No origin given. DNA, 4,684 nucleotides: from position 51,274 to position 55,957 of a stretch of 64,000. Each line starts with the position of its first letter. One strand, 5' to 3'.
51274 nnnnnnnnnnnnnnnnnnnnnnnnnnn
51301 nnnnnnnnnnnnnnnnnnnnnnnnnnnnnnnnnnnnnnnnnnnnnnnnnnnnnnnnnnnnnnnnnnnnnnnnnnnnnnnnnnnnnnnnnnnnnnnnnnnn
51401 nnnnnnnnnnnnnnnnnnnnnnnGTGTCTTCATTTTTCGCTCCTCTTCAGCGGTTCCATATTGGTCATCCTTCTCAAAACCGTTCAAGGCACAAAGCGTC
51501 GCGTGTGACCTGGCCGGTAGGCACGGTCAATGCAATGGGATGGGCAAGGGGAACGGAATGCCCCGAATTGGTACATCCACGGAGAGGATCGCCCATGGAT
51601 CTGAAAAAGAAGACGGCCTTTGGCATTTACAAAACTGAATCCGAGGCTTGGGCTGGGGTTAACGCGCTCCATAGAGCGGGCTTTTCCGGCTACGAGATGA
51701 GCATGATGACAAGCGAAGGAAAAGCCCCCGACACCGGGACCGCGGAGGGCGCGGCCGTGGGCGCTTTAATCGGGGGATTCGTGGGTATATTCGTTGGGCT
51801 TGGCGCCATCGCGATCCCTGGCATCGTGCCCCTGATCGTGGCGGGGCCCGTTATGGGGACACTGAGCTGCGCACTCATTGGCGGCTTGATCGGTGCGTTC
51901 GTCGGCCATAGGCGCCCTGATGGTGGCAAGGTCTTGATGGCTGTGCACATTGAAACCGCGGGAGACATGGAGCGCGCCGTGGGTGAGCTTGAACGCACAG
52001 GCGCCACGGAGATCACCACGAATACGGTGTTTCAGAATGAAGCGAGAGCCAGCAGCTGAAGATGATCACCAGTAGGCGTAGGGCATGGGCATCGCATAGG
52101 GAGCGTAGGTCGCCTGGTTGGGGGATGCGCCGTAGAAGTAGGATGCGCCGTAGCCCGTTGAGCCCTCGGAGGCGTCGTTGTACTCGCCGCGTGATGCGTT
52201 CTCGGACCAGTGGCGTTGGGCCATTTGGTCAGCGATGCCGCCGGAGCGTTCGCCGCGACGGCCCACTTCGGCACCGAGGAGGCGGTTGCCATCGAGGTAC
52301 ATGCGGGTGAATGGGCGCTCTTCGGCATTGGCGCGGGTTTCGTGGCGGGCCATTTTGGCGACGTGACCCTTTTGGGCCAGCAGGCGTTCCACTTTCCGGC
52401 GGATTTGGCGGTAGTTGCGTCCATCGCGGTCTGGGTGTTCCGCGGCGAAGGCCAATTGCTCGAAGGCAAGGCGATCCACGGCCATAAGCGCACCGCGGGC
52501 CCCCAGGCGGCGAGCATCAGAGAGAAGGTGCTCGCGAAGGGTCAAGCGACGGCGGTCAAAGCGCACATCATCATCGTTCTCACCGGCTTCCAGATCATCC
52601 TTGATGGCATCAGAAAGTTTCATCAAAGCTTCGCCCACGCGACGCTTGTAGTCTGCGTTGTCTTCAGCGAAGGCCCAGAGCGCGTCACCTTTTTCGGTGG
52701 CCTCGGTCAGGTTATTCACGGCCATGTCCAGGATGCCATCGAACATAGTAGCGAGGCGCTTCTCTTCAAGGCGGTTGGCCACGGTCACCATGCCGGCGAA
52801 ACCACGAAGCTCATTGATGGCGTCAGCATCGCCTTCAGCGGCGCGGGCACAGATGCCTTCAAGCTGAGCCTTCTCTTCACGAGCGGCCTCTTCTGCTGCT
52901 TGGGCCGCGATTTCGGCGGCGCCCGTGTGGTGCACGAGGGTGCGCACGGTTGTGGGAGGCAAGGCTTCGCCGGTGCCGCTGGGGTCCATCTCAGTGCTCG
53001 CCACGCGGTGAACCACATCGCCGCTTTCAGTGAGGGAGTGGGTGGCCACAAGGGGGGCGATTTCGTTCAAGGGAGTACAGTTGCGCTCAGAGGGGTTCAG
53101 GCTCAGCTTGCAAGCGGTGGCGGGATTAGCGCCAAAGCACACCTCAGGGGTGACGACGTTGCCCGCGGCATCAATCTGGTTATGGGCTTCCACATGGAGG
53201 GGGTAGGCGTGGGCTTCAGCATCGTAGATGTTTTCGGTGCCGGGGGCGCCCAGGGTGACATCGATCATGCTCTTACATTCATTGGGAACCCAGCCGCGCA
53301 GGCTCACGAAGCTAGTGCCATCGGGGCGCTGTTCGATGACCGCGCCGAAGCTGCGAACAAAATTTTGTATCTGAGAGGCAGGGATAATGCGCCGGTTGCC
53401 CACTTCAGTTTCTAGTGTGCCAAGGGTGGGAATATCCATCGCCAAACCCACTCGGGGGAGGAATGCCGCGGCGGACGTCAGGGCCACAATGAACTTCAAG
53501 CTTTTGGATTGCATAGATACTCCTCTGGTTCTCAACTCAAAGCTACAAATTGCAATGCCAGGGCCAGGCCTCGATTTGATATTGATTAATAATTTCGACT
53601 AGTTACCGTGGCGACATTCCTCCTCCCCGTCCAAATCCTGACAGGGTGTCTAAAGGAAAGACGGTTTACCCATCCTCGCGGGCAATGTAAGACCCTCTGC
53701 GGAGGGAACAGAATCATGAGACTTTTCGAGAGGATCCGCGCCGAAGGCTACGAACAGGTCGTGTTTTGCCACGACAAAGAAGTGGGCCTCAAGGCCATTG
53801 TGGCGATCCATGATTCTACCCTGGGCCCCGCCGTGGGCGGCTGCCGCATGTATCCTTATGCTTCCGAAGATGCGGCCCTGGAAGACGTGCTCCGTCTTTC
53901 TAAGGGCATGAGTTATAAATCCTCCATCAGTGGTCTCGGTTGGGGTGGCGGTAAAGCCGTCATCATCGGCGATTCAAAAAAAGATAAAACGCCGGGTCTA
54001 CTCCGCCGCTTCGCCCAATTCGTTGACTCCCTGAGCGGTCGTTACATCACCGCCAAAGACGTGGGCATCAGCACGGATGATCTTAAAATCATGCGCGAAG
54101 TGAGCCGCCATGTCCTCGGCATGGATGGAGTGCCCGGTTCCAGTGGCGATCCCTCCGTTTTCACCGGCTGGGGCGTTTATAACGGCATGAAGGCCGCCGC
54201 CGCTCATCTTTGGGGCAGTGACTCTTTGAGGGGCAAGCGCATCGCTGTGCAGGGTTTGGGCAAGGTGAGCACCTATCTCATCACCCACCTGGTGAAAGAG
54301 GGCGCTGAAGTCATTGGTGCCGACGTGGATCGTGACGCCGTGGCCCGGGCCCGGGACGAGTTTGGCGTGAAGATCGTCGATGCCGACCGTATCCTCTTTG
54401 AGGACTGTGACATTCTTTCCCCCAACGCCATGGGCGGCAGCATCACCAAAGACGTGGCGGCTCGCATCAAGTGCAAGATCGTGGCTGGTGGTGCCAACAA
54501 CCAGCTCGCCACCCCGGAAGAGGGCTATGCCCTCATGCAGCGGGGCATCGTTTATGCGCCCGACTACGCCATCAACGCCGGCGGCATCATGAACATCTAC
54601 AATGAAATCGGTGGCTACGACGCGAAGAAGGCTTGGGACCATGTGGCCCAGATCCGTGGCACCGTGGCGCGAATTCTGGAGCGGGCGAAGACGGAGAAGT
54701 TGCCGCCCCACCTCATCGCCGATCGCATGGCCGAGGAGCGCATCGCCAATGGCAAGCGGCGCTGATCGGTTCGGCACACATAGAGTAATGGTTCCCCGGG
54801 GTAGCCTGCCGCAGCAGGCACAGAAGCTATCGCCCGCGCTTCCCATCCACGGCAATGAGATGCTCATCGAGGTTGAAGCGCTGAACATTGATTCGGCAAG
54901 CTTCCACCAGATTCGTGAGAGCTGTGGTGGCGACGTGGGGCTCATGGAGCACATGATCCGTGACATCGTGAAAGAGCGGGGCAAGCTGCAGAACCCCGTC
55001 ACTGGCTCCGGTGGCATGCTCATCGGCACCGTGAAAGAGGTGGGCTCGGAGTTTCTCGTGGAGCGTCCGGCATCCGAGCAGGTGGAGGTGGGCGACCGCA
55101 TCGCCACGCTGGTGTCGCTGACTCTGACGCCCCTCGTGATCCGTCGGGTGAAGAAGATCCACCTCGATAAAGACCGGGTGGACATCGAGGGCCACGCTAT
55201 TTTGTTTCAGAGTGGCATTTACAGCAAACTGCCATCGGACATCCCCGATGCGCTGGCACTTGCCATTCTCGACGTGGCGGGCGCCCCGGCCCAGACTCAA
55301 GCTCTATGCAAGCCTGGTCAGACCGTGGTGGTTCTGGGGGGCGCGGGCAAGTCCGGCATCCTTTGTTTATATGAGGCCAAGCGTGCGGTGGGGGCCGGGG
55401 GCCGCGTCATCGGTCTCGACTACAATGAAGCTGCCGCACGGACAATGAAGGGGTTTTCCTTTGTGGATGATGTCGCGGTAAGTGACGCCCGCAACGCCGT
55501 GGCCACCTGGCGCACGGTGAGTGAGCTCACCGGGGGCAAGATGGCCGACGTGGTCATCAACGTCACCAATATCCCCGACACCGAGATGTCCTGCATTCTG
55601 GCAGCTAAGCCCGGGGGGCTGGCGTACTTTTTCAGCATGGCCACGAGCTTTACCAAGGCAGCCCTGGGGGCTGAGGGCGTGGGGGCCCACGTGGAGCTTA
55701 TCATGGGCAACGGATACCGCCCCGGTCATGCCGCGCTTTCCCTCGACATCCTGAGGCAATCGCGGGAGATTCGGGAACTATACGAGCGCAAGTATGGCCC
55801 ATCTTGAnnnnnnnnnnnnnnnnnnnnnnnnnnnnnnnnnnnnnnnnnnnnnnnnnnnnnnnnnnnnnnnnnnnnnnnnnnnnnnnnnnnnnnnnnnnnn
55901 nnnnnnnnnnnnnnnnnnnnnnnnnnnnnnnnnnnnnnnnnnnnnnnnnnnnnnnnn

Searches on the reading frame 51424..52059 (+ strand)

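Call 52: search_protein_families(library=pfam, proteins=[window:51424-52059:+])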
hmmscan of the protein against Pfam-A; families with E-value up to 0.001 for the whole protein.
window:51424-52059:+ (211 aa): 1 family
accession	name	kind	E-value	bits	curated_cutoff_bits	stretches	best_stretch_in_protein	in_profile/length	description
PF13488.11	Gly-zipper_Omp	-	0.00081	19.7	25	0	105-125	19-39/46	Glycine zipper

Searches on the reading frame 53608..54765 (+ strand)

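Call 52: search_protein_families(library=pfam, proteins=[window:53608-54765:+])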
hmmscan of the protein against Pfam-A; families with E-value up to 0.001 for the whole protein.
window:53608-54765:+ (385 aa): 2 families
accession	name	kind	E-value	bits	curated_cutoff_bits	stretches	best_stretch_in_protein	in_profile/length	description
PF02812.23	ELFV_dehydrog_N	-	8.3e-25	87.4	25.3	1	49-164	2-125/129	Glu/Leu/Phe/Val dehydrogenase, dimerisation domain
PF00208.27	ELFV_dehydrog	-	6.6e-21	75.5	23.4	2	253-345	98-192/241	Glutamate/Leucine/Phenylalanine/Valine dehydrogenase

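Call 65: search_protein_families(library=ncbifam, proteins=[window:53608-54765:+], max_evalue=1e-10)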
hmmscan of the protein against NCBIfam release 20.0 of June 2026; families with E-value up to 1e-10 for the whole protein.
window:53608-54765:+ (385 aa): 4 families
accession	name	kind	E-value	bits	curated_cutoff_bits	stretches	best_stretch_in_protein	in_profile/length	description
NF035922.1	Trp_DH_ScyB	equivalog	1.1e-105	353.4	600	1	38-384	1-344/346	tryptophan dehydrogenase ScyB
NF040817.1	GdhA_Arch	equivalog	2.9e-23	82.7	750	1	68-359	61-379/419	glutamate dehydrogenase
NF041398.1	GluDhGdhB_Halo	equivalog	1.5e-18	67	620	1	63-344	53-357/410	glutamate dehydrogenase GdhB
NF006929.0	PRK09414.1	equivalog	2.3e-11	43.4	536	0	68-238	84-261/445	NADP-specific glutamate dehydrogenase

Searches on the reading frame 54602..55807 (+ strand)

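Call 52: search_protein_families(library=pfam, proteins=[window:54602-55807:+])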
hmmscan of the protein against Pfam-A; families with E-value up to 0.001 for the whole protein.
window:54602-55807:+ (401 aa): 1 family
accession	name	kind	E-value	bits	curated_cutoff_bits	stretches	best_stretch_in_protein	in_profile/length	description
PF00107.32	ADH_zinc_N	-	8.8e-06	26.1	31.8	1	256-346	7-90/129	Zinc-binding dehydrogenase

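Call 65: search_protein_families(library=ncbifam, proteins=[window:54602-55807:+], max_evalue=1e-10)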
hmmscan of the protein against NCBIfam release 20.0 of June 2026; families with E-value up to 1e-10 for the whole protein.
window:54602-55807:+ (401 aa): 1 family
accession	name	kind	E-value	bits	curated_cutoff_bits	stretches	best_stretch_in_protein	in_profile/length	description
NF052381.1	Lys_ferment_KDD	equivalog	1.5e-73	246.5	200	1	58-236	1-177/178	L-erythro-3,5-diaminohexanoate dehydrogenase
